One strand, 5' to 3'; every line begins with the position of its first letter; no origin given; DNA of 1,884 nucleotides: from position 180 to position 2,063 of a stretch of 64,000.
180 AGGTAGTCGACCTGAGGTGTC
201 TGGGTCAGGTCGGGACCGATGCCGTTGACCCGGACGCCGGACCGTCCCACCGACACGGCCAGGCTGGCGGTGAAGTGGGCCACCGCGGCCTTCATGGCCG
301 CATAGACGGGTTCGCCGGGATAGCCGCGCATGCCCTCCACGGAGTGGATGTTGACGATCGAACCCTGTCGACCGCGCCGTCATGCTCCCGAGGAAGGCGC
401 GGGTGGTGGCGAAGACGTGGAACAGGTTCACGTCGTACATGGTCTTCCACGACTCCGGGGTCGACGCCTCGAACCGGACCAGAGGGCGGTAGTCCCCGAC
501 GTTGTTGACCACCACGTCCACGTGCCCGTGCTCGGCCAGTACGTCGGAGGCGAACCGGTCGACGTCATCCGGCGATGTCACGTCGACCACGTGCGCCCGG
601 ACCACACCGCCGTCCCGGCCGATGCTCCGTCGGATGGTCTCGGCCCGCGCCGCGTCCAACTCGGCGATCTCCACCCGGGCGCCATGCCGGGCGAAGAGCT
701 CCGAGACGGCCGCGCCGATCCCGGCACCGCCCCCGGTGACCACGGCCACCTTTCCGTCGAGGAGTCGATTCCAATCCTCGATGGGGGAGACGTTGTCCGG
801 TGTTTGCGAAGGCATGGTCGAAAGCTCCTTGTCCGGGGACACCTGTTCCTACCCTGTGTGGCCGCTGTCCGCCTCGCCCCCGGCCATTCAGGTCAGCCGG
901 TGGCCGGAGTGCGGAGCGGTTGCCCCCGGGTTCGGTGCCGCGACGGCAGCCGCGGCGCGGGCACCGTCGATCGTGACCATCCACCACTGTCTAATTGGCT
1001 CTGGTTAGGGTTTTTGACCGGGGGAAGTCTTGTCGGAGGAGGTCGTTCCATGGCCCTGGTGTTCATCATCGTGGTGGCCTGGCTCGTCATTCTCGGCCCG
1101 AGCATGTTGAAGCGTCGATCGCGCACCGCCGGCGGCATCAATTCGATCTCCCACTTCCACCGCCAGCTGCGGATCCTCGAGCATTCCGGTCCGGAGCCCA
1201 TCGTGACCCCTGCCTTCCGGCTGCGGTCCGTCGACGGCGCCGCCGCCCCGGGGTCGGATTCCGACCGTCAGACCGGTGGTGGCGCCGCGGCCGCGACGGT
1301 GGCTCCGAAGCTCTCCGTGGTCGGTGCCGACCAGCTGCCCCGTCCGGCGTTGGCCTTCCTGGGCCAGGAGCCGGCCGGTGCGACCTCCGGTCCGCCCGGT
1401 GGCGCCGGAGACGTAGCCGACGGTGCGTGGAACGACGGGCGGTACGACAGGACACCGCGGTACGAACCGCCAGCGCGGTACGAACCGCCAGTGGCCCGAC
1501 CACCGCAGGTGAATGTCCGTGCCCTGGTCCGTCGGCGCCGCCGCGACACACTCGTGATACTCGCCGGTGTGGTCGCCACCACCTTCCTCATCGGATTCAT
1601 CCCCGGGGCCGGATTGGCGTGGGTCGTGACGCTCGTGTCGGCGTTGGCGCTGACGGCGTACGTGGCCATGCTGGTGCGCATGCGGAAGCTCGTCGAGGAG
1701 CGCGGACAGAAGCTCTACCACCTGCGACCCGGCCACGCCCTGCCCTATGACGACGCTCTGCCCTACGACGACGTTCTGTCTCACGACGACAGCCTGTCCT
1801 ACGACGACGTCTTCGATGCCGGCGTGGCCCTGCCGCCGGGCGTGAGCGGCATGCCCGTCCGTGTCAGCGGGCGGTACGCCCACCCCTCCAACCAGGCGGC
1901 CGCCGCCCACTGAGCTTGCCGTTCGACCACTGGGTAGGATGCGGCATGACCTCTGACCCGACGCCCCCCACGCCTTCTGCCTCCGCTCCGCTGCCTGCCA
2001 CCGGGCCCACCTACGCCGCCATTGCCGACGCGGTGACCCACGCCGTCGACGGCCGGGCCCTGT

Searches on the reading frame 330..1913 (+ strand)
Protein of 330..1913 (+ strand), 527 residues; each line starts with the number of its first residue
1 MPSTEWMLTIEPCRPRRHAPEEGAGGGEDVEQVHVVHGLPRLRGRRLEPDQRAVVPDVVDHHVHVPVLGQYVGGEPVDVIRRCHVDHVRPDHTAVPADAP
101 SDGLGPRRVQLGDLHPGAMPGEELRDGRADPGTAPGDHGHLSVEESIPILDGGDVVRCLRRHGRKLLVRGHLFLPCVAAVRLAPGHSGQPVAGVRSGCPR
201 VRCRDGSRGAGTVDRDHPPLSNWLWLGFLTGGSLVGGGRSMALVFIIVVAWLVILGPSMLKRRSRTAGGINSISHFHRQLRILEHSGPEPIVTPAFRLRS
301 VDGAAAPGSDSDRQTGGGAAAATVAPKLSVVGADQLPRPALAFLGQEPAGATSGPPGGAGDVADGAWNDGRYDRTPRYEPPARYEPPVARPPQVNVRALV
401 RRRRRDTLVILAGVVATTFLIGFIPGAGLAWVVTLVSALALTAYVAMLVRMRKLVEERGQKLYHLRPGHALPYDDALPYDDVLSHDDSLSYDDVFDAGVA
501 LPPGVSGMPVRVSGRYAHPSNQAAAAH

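Call 22: find_encoding_contigs(protein=window:330-1913:+, flank=2000, max_places=4)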
Protein window:330-1913:+ (527 aa): no gene with exactly this product is on record in the collection.
